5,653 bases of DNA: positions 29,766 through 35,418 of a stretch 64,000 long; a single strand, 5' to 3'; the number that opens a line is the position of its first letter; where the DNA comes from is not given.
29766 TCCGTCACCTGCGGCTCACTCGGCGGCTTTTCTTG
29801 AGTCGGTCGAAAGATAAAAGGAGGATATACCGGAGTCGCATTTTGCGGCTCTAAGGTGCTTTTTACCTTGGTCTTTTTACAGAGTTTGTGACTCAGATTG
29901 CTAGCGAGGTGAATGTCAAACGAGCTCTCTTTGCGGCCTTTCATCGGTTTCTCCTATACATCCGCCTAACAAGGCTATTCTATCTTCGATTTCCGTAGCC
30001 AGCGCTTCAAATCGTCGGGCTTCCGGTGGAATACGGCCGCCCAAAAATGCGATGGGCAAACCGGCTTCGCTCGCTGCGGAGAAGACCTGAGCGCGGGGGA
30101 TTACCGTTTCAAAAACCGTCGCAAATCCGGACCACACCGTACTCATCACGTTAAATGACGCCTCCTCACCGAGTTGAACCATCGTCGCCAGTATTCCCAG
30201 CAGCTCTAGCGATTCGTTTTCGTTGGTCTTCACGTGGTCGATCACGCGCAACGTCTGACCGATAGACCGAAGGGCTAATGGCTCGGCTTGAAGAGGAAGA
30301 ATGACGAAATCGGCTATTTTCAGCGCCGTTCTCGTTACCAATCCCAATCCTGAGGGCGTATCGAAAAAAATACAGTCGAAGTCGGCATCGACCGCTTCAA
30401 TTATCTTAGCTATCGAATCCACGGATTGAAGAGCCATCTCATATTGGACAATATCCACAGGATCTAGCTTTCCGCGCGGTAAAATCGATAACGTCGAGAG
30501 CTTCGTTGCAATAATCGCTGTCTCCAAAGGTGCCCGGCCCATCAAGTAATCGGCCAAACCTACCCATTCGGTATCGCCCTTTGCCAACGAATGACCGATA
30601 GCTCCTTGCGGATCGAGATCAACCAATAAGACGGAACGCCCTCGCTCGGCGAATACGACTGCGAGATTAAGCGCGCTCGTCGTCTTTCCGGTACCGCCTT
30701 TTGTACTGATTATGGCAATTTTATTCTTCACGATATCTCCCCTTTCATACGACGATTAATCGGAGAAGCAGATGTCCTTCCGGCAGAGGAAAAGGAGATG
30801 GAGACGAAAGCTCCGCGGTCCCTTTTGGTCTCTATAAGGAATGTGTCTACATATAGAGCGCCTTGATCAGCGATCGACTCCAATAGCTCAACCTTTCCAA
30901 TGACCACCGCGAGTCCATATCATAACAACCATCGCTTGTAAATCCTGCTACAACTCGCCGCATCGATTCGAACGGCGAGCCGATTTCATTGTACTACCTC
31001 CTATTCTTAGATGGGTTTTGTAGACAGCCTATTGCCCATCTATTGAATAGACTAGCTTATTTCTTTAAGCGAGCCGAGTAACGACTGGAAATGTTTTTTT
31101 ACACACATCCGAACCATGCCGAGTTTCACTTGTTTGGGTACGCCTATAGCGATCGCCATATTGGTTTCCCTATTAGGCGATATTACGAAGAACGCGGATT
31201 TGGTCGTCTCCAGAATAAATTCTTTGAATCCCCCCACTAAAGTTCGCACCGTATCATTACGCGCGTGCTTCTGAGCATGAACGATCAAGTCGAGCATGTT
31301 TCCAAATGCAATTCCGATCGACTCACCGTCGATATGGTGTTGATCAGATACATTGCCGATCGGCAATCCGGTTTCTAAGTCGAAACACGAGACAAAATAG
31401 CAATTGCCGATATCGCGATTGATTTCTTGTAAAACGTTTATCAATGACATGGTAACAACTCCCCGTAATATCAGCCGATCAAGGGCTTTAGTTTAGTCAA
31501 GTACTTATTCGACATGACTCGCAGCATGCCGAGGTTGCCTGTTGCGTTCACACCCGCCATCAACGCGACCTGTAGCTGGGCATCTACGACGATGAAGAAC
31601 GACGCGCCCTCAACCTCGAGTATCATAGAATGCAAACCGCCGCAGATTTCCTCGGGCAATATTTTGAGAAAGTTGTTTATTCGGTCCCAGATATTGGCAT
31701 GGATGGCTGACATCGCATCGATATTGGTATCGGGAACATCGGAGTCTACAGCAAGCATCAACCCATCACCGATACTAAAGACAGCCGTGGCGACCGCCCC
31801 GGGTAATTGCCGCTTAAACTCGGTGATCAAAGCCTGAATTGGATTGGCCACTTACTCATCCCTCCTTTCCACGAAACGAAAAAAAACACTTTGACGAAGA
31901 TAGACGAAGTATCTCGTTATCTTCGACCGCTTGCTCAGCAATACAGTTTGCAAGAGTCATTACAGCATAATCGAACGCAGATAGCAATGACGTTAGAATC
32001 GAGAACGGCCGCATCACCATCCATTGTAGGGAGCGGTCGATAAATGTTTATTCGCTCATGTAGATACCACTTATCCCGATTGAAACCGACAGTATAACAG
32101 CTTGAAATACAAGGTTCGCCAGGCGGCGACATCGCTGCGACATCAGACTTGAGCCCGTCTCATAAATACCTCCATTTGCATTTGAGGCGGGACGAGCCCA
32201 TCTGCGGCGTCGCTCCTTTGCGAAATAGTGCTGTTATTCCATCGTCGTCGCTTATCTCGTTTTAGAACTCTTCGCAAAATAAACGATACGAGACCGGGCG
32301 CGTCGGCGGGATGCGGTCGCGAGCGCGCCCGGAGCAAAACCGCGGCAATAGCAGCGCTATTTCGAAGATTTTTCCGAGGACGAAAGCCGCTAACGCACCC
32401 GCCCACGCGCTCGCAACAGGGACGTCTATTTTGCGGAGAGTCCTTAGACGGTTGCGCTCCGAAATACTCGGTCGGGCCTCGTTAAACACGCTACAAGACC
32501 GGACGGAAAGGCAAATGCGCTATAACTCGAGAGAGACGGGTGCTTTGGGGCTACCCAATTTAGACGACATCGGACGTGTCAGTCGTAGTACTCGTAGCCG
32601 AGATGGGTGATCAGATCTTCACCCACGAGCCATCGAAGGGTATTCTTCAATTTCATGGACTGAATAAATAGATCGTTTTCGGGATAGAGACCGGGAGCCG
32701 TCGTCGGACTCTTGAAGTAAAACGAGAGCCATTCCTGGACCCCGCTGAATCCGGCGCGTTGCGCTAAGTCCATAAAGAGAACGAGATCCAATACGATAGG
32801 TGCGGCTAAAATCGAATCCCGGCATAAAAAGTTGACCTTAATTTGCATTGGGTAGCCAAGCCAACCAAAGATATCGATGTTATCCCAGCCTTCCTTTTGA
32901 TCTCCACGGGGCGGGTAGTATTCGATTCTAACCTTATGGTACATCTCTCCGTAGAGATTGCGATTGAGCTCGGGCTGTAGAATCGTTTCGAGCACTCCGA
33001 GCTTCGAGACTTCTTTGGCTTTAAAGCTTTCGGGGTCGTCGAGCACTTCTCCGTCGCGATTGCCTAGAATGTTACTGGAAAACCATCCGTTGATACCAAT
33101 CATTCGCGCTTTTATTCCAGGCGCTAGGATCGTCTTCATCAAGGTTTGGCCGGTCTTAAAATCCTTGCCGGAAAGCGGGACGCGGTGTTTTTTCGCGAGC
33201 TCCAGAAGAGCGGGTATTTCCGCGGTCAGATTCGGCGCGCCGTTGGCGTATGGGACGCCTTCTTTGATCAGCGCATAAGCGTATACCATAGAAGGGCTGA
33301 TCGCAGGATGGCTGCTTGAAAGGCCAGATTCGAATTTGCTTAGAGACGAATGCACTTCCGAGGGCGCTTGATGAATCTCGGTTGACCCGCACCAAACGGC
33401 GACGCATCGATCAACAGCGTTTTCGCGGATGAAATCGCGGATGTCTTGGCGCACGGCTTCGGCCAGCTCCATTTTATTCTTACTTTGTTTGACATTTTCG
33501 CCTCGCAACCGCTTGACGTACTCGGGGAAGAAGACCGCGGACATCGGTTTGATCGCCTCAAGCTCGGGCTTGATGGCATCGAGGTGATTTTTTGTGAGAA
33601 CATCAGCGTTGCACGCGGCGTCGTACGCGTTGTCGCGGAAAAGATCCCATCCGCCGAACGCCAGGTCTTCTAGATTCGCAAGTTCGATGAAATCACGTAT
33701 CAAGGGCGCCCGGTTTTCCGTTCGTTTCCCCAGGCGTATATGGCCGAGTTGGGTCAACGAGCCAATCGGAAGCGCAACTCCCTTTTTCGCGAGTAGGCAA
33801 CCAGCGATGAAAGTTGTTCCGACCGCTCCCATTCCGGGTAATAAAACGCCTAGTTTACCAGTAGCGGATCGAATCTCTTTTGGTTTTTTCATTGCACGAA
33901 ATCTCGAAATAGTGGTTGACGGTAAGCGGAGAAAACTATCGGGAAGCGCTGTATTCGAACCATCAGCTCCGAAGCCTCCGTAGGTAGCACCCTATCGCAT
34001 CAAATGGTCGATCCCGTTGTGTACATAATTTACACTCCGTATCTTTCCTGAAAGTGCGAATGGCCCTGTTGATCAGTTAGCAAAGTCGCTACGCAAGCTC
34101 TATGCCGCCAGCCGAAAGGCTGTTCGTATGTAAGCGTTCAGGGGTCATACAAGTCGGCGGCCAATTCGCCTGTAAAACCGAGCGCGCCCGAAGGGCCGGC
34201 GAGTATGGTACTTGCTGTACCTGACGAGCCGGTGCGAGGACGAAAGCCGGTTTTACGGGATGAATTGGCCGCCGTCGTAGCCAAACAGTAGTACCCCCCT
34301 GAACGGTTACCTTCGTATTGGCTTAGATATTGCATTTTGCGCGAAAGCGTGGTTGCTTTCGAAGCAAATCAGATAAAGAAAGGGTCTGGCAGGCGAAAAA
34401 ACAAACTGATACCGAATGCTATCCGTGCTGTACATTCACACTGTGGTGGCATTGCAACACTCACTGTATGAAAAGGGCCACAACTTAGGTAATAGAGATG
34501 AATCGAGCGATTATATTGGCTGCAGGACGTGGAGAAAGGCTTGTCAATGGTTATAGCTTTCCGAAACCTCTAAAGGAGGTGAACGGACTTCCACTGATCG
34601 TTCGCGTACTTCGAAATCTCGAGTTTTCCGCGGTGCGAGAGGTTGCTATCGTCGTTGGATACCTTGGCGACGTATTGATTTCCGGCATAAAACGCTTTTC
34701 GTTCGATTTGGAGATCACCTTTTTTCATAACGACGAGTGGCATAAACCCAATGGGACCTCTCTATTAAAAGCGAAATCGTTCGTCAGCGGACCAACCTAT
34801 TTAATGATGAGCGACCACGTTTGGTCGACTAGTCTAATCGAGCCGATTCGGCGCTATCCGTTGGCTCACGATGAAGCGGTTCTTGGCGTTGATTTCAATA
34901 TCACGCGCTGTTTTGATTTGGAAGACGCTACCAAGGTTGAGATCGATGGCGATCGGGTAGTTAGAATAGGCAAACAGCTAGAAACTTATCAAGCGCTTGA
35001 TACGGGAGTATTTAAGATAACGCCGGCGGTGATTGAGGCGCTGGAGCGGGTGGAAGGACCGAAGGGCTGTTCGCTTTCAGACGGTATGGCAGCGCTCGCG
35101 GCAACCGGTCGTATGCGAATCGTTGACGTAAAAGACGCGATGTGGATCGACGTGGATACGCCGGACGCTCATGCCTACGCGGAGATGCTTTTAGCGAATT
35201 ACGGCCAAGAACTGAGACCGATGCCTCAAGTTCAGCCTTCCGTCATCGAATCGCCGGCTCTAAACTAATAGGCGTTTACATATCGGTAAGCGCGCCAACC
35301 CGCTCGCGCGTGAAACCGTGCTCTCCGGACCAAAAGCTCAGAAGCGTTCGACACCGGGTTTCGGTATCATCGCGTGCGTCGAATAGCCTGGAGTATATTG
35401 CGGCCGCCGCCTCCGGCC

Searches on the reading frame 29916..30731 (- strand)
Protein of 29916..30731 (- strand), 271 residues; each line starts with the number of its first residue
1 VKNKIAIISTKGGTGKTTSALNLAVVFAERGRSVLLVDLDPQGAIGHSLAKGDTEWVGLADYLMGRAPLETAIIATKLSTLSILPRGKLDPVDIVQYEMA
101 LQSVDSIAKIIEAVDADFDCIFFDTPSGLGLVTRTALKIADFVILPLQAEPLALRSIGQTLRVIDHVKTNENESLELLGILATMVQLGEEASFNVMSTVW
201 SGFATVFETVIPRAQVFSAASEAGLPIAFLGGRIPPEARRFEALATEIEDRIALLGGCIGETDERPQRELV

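Call 14: search_protein_families(library=ncbifam, proteins=[window:29916-30731:-], max_evalue=0.001)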
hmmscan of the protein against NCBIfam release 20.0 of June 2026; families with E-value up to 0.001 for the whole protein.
window:29916-30731:- (271 aa): 27 families (the best 25 are shown)
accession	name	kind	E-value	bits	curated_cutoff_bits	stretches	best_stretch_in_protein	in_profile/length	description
NF041546.1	ParA_partition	equivalog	4e-26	91.8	180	2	5-48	2-45/203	ParA family partition ATPase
TIGR03371.1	cellulose_yhjQ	equivalog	2.6e-19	69.7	157.85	1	4-165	3-163/246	cellulose biosynthesis protein BcsQ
TIGR01007.1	eps_fam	subfamily_domain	3e-19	69.4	108.05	1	4-167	19-178/204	polysaccharide biosynthesis tyrosine autokinase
TIGR01969.1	minD_arch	subfamily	7.8e-19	67.8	201.75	1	5-199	3-185/251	cell division ATPase MinD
TIGR03029.1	EpsG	equivalog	3.5e-16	59.2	313.8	1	2-128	103-223/274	chain length determinant protein tyrosine kinase EpsG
TIGR01968.1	minD_bact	equivalog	1.1e-15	57.7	212.9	1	5-230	4-220/261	septum site-determining protein MinD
TIGR03453.1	partition_RepA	equivalog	4e-15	55.6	348.45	1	5-166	107-283/387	plasmid partitioning protein RepA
TIGR03018.1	pepcterm_TyrKin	hypoth_equivalog_domain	9.3e-12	44.7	230.65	1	2-167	35-199/207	XrtA-associated tyrosine autokinase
NF008568.0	PRK11519.1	equivalog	1.5e-11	43.2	1068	1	3-133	526-650/720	tyrosine-protein kinase Wzc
NF041283.1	PrgP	equivalog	9.4e-10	38.3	400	1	5-215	5-226/297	ParA superfamily DNA segregation protein PrgP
NF047398.1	AAA_KGGVGR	domain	1.2e-09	38.8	90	1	5-128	5-152/190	KGGVGR-motif variant AAA ATPase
NF010443.0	PRK13869.1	subfamily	2.7e-09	36.3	446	1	5-162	124-296/405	plasmid-partitioning protein RepA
TIGR03815.1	CpaE_hom_Actino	equivalog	6.2e-09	35.4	154.45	1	5-156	114-261/340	septum site-determining protein Ssd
NF008079.0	PRK10818.1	equivalog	6.6e-09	35.5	508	1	3-167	3-163/270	septum site-determining protein MinD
TIGR01005.1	eps_transp_fam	subfamily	5.1e-08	31.6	411.7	1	5-169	549-708/754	exopolysaccharide transport protein family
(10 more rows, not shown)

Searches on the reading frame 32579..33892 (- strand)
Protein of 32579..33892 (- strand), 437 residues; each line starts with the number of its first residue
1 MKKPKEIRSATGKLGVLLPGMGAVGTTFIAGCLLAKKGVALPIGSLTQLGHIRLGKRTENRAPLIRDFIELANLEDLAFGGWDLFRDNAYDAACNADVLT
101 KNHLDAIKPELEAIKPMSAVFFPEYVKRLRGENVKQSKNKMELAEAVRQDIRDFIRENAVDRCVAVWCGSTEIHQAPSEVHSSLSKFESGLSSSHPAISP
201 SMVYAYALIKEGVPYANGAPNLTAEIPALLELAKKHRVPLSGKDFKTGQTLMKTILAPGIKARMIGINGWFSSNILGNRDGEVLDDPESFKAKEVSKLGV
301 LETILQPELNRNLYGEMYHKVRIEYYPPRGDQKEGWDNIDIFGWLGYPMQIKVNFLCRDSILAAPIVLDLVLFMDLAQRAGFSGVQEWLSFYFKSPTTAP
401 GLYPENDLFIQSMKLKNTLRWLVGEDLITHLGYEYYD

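Call 14: search_protein_families(library=ncbifam, proteins=[window:32579-33892:-], max_evalue=0.001)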
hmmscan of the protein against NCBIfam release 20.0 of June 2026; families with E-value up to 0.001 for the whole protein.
window:32579-33892:- (437 aa): 1 family
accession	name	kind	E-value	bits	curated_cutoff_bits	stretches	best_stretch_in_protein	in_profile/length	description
TIGR03450.1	mycothiol_INO1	equivalog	5.9e-06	25.7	638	1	202-398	140-340/355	inositol-3-phosphate synthase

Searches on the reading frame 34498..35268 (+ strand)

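Call 14: search_protein_families(library=ncbifam, proteins=[window:34498-35268:+], max_evalue=0.001)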
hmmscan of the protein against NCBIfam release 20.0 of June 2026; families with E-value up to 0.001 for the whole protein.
window:34498-35268:+ (256 aa): 18 families
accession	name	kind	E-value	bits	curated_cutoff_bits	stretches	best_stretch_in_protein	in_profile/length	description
NF041135.1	IPPtranDIPPsyn_Thcocales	equivalog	1.3e-34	119.9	580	1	3-232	2-217/419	bifunctional L-myo-inositol-1-phosphate cytidylyltransferase/CDP-L-myo-inositol myo-inositolphosphotransferase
NF041313.1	UDPGP_AglF_Halo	equivalog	2.4e-18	66.4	400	1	3-230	2-232/234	UTP--glucose-1-phosphate uridylyltransferase AglF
TIGR03992.1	Arch_glmU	subfamily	2.4e-16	59.6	292.1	1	3-222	2-217/393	bifunctional sugar-1-phosphate nucleotidylyltransferase/acetyltransferase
NF045761.1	NAMPUrTaseMurU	equivalog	2.3e-12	47.3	250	1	3-115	2-115/226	N-acetylmuramate alpha-1-phosphate uridylyltransferase MurU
NF041173.1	Sug_nt_acttase_Thmprot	equivalog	4.5e-10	39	600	1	3-222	2-217/405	bifunctional sugar-1-phosphate nucleotidylyltransferase/acetyltransferase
TIGR01208.1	rmlA_long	equivalog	2e-09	36.8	320.25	1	3-224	1-226/353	glucose-1-phosphate thymidylyltransferase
NF045697.1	MurNAcPUrMurU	equivalog_domain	1.9e-08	34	370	1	5-232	1-228/229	N-acetylmuramate alpha-1-phosphate uridylyltransferase MurU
NF049965.1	GlMnHpPGnyltfHddC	equivalog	7e-07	29.1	300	1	3-181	2-174/221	D-glycero-D-manno-heptose 1-phosphate guanosyltransferase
TIGR02623.1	G1P_cyt_trans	equivalog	4e-06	26.5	300.25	1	3-61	2-61/255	glucose-1-phosphate cytidylyltransferase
TIGR01173.1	glmU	equivalog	6.6e-06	25.2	366.85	1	3-96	2-88/452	bifunctional UDP-N-acetylglucosamine diphosphorylase/glucosamine-1-phosphate N-acetyltransferase GlmU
TIGR03310.1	matur_MocA_YgfJ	equivalog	9.3e-06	25.7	186.45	1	4-91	2-82/188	molybdenum cofactor cytidylyltransferase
NF010933.0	PRK14353.1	equivalog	2.5e-05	23.1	505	1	3-70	7-72/453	bifunctional UDP-N-acetylglucosamine diphosphorylase/glucosamine-1-phosphate N-acetyltransferase GlmU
TIGR00453.1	ispD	equivalog_domain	2.8e-05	23.7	181.3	1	4-53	2-50/219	2-C-methyl-D-erythritol 4-phosphate cytidylyltransferase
NF010936.0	PRK14356.1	equivalog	3.6e-05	22.8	666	1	3-62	7-64/456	bifunctional UDP-N-acetylglucosamine diphosphorylase/glucosamine-1-phosphate N-acetyltransferase GlmU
NF010934.1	PRK14354.1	equivalog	4.8e-05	22.1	450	1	4-58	2-54/447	bifunctional UDP-N-acetylglucosamine diphosphorylase/glucosamine-1-phosphate N-acetyltransferase GlmU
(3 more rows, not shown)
